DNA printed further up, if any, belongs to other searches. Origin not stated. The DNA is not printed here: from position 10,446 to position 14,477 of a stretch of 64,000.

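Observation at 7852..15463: Candidate undescribed synthase-dependent exopolysaccharide locus built around a 1230-aa GT2 synthase with fused glycoside-hydrolase-like domains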

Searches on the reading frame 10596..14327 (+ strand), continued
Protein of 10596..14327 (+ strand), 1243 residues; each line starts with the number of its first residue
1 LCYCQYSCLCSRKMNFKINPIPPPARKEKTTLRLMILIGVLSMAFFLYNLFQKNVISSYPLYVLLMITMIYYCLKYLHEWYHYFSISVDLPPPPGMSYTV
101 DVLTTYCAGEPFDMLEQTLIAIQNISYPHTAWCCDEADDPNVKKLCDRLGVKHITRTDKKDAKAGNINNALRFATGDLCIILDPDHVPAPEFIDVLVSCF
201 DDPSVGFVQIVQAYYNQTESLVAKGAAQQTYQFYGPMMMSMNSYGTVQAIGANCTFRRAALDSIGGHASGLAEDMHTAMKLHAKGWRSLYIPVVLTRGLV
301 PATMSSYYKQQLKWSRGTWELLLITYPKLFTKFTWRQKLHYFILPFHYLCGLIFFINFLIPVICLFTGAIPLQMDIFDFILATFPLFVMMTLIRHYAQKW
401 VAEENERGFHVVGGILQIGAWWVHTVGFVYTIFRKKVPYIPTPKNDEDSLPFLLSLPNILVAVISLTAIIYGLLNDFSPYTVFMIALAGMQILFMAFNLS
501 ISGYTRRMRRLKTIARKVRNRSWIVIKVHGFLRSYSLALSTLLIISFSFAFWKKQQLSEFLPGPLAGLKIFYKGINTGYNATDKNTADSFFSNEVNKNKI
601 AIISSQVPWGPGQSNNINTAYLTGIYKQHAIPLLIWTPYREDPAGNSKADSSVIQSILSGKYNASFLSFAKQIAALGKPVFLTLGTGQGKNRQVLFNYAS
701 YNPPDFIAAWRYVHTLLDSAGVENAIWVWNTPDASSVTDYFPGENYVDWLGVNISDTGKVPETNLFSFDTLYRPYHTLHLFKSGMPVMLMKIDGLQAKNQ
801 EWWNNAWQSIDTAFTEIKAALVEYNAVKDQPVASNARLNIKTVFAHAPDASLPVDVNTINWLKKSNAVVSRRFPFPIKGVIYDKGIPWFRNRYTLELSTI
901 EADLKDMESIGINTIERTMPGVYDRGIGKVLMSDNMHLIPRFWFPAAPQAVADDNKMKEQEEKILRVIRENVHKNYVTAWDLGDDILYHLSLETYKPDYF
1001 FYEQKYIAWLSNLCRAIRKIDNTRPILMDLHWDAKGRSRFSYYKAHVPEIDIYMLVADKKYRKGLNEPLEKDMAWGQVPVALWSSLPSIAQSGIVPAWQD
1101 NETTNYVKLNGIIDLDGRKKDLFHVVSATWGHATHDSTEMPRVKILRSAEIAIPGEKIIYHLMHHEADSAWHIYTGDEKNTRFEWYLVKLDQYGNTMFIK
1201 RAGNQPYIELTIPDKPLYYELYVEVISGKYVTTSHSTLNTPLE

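Call 13: find_related_loci(query=A1, collection=genome_contigs, flank=10000)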
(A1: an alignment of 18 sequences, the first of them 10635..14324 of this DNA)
Query A1 (1230 aa) in genome_contigs; peptide patterns used: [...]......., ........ (x = any residue, [..] = any of these).
600 stretches matched a pattern (row limit reached: there are more); 577 encode a relative of the query (tblastn E <= 1e-3); the best 80 are kept; 80 distinct loci.
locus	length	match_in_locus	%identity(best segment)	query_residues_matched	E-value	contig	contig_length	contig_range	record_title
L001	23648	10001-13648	60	1-1230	0e+0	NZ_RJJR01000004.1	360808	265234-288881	Hanamia caeni strain BO-59 contig_4, whole genome shotgun sequence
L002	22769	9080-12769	56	1-1230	0e+0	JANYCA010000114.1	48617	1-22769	MAG: Chitinophagaceae bacterium isolate 336R_metabinner_11 336R_k141_829742, whole genome shotgun sequence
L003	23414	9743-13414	54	1-1230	0e+0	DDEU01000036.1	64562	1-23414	MAG TPA_asm: Chitinophagaceae bacterium UBA1946 UBA1946_contig_4491, whole genome shotgun sequence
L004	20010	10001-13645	52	1-1230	0e+0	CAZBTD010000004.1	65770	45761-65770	MAG TPA_asm: uncultured Ferruginibacter sp. isolate SRP189682_co1_471 genome assembly, contig: NODE_398_length_65770_cov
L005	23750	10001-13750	41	5-1229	0e+0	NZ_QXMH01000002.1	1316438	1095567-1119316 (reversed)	Chitinophaga alhagiae strain T22 Scaffold2, whole genome shotgun sequence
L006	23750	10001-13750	40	11-1229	0e+0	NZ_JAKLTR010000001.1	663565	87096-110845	Terrimonas ginsenosidimutans strain NA20 1, whole genome shotgun sequence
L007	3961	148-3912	40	5-1229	0e+0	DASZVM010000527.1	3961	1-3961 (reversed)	MAG TPA_asm: Puia sp. isolate SMAG_U6131 k141_290079, whole genome shotgun sequence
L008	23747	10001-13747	40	5-1229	0e+0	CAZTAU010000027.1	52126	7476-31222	MAG TPA_asm: uncultured Mucilaginibacter sp. isolate SRP193066_co1_230 genome assembly, contig: NODE_721_length_52126_co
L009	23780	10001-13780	39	5-1229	0e+0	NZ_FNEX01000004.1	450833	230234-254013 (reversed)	Pedobacter sp. ok626, whole genome shotgun sequence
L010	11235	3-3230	41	143-1229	0e+0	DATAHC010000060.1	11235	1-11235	MAG TPA_asm: Flavisolibacter sp. isolate SMAG_U6845 k141_48980, whole genome shotgun sequence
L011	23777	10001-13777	37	8-1230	0e+0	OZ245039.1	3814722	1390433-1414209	MAG: Flavobacteriaceae bacterium isolate d8e1b484-739c-4048-9d9d-3c35bf359c22 genome assembly, chromosome: 1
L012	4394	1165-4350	41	9-1043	0e+0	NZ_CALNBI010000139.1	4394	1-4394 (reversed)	MAG: uncultured Chitinophaga sp. isolate SRR1561996_bin.93_CONCOCT_v1.1_MAG ERZ724032.18604, whole genome shotgun sequen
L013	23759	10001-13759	38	6-1230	0e+0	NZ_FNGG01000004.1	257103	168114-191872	Salinimicrobium catena strain CGMCC 1.6101, whole genome shotgun sequence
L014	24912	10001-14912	36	4-1216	0e+0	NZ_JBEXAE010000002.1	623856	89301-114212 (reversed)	Sediminicola arcticus strain GDMCC 1.2805 NODE_2_length_623856_cov_215.444720, whole genome shotgun sequence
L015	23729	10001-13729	37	6-1228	0e+0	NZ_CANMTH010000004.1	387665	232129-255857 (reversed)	Uncultured Formosa sp. isolate 2B12100.fasta NODE_4, whole genome shotgun sequence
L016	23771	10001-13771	36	6-1230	0e+0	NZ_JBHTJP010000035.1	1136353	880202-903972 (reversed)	Salinimicrobium gaetbulicola strain CCUG 60898 GCM70027494_19, whole genome shotgun sequence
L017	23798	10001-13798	37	4-1229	0e+0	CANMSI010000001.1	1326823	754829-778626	uncultured Flavobacteriaceae bacterium isolate 2-919.fasta genome assembly, contig: NODE_1, whole genome shotgun sequenc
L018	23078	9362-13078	35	7-1229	0e+0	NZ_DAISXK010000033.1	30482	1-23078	MAG: Paucihalobacter sp. isolate CTOTU7357 NODE_1547_length_30482_cov_5.008315, whole genome shotgun sequence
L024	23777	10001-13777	39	5-1230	0e+0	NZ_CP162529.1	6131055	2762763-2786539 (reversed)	Pedobacter foliorum strain LMG 31463 chromosome, complete genome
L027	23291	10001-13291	46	8-1230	0e+0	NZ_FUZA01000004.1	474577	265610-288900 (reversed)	Dyadobacter psychrophilus strain DSM 22270, whole genome shotgun sequence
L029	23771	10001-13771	36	7-1229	0e+0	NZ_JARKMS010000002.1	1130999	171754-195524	Maribacter huludaoensis strain M208 NODE_2_length_1130999_cov_220.751142, whole genome shotgun sequence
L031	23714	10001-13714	34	15-1228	0e+0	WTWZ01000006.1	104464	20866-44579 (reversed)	MAG: Prolixibacteraceae bacterium isolate X3_MetaBAT.42 scaffold_288, whole genome shotgun sequence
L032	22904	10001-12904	54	8-1230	0e+0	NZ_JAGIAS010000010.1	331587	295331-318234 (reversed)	MAG: Dyadobacter sp. isolate BIN28 scaffold10_cov0, whole genome shotgun sequence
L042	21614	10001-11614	52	11-537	4e-179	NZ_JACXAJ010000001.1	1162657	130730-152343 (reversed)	Pontibacter aquaedesilientis strain JH31 contig1, whole genome shotgun sequence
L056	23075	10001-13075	35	4-1038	0e+0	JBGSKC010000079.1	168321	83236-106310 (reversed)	MAG: Bacteroidia bacterium isolate JTS-AC171 k141_4222632, whole genome shotgun sequence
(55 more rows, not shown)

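Call 19: search_protein_families(library=pfam, proteins=[L005:13770-16115:-, L011:13790-14725:-, L042:11854-12606:+, L042:12643-13521:-, L018:19943-21718:-], max_evalue=0.001)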
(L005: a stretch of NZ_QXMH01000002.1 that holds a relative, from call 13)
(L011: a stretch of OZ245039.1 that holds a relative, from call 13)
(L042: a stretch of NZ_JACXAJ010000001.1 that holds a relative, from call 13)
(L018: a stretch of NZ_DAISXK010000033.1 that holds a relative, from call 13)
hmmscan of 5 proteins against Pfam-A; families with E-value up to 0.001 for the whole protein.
L005:13770-16115:- (781 aa): 7 families
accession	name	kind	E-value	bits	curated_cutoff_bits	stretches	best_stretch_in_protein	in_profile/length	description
PF02518.31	HATPase_c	-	3.5e-28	98.7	26.4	1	516-627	2-107/111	Histidine kinase-, DNA gyrase B-, and HSP90-like ATPase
PF00072.30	Response_reg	-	7e-21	74.9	30.2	1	660-769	2-109/111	Response regulator receiver domain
PF08447.18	PAS_3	-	5.2e-19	68.7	25.6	2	35-119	3-88/89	PAS fold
PF00512.31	HisKA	-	5e-18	65.3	26.9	1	404-467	1-65/66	His Kinase A (phospho-acceptor) domain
PF13426.13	PAS_9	-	1.2e-13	51.6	27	1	321-383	41-103/103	PAS domain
PF08448.16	PAS_4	-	2.1e-12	47.7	23.1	1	21-127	5-109/110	PAS fold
PF00989.32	PAS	-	4.7e-07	30.2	22.6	0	14-64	4-54/113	PAS fold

L011:13790-14725:- (311 aa): 1 family
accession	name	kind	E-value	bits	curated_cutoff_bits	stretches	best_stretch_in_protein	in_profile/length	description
PF19420.4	DDAH_eukar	-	8.3e-112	373.6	23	1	16-307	1-291/291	N,N dimethylarginine dimethylhydrolase, eukaryotic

L042:11854-12606:+ (250 aa): 0 families

L042:12643-13521:- (292 aa): 1 family
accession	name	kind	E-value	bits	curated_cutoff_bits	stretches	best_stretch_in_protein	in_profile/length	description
PF01183.26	Glyco_hydro_25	-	3.1e-48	164.9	27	1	85-258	1-180/180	Glycosyl hydrolases family 25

L018:19943-21718:- (591 aa): 6 families
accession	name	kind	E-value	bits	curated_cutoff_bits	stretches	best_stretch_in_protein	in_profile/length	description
PF00664.28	ABC_membrane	-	4.5e-51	174.6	28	1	30-300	3-274/274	ABC transporter transmembrane region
PF00005.33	ABC_tran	-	9.5e-29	101.2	25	1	361-510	1-137/137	ABC transporter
PF02463.25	SMC_N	-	1.7e-05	24.8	40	1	438-552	110-211/220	RecF/RecN/SMC N terminal domain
PF13304.12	AAA_21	-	6.4e-05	23.6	27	0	431-513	185-272/304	AAA domain, putative AbiEii toxin, Type IV TA system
PF13401.12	AAA_22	-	0.00021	22.1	27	0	372-426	6-59/130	AAA domain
PF06414.18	Zeta_toxin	-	0.00026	20.9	22.3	0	374-412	19-57/199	Zeta toxin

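Call 52: find_encoding_contigs(protein=window:10635-14327:+, flank=6000, max_places=3)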
Protein window:10635-14327:+ (1230 aa): no gene with exactly this product is on record in the collection.

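Call 53: find_encoding_contigs(protein=window:10596-14327:+, flank=6000, max_places=3)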
Protein window:10596-14327:+ (1243 aa): no gene with exactly this product is on record in the collection.

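Call 55: find_encoding_contigs(protein=P0001, flank=8000, max_places=2)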
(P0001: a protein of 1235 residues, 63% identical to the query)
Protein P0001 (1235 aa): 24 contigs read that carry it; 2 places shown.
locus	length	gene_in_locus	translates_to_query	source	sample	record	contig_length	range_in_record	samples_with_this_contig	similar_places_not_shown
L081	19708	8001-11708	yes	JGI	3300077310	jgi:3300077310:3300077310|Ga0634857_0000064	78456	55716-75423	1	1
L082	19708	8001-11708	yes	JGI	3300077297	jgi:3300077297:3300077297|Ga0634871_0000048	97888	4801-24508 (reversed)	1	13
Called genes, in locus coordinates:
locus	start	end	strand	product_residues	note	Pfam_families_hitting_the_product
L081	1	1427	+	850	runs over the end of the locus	PF01103:Omp85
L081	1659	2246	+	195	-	-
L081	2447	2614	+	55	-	-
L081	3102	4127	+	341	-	PF00022:Actin (faint), PF06723:MreB_Mbl, PF00012:HSP70, PF14450:FtsA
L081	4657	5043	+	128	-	-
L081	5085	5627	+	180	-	-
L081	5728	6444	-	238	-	-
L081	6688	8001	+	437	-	-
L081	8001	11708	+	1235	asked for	PF00535:Glycos_transf_2, PF13506:Glyco_transf_21, PF13641:Glyco_tranf_2_3, PF13632:Glyco_trans_2_3, PF03552:Cellulose_synt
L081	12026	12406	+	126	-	-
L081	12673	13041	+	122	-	-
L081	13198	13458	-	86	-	-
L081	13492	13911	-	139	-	PF06347:SH3_4 (weak), PF08239:SH3_3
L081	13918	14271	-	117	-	-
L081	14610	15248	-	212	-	-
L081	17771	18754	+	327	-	PF02156:Glyco_hydro_26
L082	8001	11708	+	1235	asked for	PF00535:Glycos_transf_2, PF13506:Glyco_transf_21, PF13641:Glyco_tranf_2_3, PF13632:Glyco_trans_2_3, PF03552:Cellulose_synt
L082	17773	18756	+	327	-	PF02156:Glyco_hydro_26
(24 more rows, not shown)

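Call 64: search_protein_families(library=pfam, proteins=[L001:7085-8221:+, L005:6468-8546:-, L006:7587-8267:+, L009:6311-8473:-, L013:7558-8469:-, L017:7339-8631:+, L024:6967-8613:+, L029:7687-8532:-, L031:3894-7334:+, L056:8621-9823:+], max_evalue=0.0001)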
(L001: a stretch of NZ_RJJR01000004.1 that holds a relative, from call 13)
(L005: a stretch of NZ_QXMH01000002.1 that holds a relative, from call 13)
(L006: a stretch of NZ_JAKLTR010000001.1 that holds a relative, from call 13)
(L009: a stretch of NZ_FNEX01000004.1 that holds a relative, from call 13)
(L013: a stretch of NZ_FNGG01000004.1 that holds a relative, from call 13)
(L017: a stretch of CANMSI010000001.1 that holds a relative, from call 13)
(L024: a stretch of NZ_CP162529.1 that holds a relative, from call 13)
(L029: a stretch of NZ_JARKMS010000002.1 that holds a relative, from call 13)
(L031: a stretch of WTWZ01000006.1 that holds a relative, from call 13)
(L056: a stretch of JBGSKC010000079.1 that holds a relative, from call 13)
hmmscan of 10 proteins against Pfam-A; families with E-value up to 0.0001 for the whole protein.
L001:7085-8221:+ (378 aa): 5 families
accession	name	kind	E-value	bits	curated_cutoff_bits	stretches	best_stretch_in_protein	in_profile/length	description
PF13088.12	BNR_2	-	2.7e-35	122.5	31.4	1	47-357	1-274/277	BNR repeat-like domain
PF13859.12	BNR_3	-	1.3e-12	48.2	27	1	39-363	2-308/308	BNR repeat-like domain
PF02012.26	BNR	-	2.4e-11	42.3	27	0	326-336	2-12/12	BNR/Asp-box repeat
PF24316.1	Tli3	-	1e-09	39.2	27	0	30-89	45-105/129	T6SS Tli3 immunity protein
PF21471.3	Reelin_subrepeat-B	-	5.4e-08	33.1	27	0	67-91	59-83/127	Reelin subrepeat B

L005:6468-8546:- (692 aa): 7 families
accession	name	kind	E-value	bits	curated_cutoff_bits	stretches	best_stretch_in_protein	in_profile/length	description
PF02518.31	HATPase_c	-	1.2e-25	90.5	26.4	1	584-690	5-109/111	Histidine kinase-, DNA gyrase B-, and HSP90-like ATPase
PF00515.34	TPR_1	-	9.3e-11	41.5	27.8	0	125-150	1-26/34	Tetratricopeptide repeat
PF00512.31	HisKA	-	4.4e-10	39.9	26.9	1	476-533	4-60/66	His Kinase A (phospho-acceptor) domain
PF07719.23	TPR_2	-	2.3e-08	34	27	0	166-193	2-29/34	Tetratricopeptide repeat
PF13424.12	TPR_12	-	5.9e-08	33.2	30.1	0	125-196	3-76/77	Tetratricopeptide repeat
PF13374.12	TPR_10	-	1.4e-05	25.4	27.5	0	168-192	5-29/42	Tetratricopeptide repeat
PF13181.12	TPR_8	-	8.2e-05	22.9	25.7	0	264-292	3-31/34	Tetratricopeptide repeat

L006:7587-8267:+ (226 aa): 1 family
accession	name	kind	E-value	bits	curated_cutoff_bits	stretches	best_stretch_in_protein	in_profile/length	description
PF03992.22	ABM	-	4.3e-12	46.5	23.1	1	119-192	3-76/78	Antibiotic biosynthesis monooxygenase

L009:6311-8473:- (720 aa): 3 families
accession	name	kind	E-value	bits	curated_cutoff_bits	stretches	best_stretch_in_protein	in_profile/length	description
PF10459.15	Peptidase_S46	-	3.8e-220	733.6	22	1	22-718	1-698/698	Peptidase S46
PF00089.32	Trypsin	-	3.1e-07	30.9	20.6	0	631-677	156-202/220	Trypsin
PF13365.12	Trypsin_2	-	6e-07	30.7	27.6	0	645-669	120-144/144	Trypsin-like peptidase domain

L013:7558-8469:- (303 aa): 2 families
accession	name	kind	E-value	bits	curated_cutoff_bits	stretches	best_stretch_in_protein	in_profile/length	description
PF19420.4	DDAH_eukar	-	5e-12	46.1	23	1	50-300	26-290/291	N,N dimethylarginine dimethylhydrolase, eukaryotic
PF02274.22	ADI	-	1.4e-10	41.2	22.8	1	239-302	314-377/377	Arginine deiminase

L017:7339-8631:+ (430 aa): 1 family
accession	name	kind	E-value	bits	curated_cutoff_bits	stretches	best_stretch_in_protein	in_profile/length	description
PF02028.23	BCCT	-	8.2e-117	391.1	27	1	1-414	64-478/485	BCCT, betaine/carnitine/choline family transporter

L024:6967-8613:+ (548 aa): 0 families

L029:7687-8532:- (281 aa): 0 families

L031:3894-7334:+ (1146 aa): 5 families
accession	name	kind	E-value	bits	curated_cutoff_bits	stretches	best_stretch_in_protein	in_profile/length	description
PF07494.17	Reg_prop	-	1.8e-51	165.9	20.4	2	479-499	3-23/24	Two component regulator propeller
PF02518.31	HATPase_c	-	1.7e-22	80.4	26.4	1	1008-1145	4-108/111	Histidine kinase-, DNA gyrase B-, and HSP90-like ATPase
PF08450.18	SGL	-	5.1e-15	56.2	26.3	0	459-545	18-103/246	SMP-30/Gluconolactonase/LRE-like region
PF07495.19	Y_Y_Y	-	1.9e-13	50.6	26.6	1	742-803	1-64/65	Y_Y_Y domain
PF23748.1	Beta-prop_LRRK2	-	1.6e-07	31.1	26.9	0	383-413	267-297/359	LRRK2 beta propeller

L056:8621-9823:+ (400 aa): 3 families
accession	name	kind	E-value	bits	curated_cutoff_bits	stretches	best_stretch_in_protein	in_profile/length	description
PF00722.28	Glyco_hydro_16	-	3.9e-25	88.8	22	1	205-392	14-173/175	Glycosyl hydrolases family 16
PF03935.22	SKN1_KRE6_Sbg1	-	6.7e-18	64.8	30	2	148-275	103-233/501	Beta-glucan synthesis-associated protein SKN1/KRE6/Sbg1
PF03160.20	Calx-beta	-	2.1e-13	50.8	27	1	52-144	22-119/119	Calx-beta domain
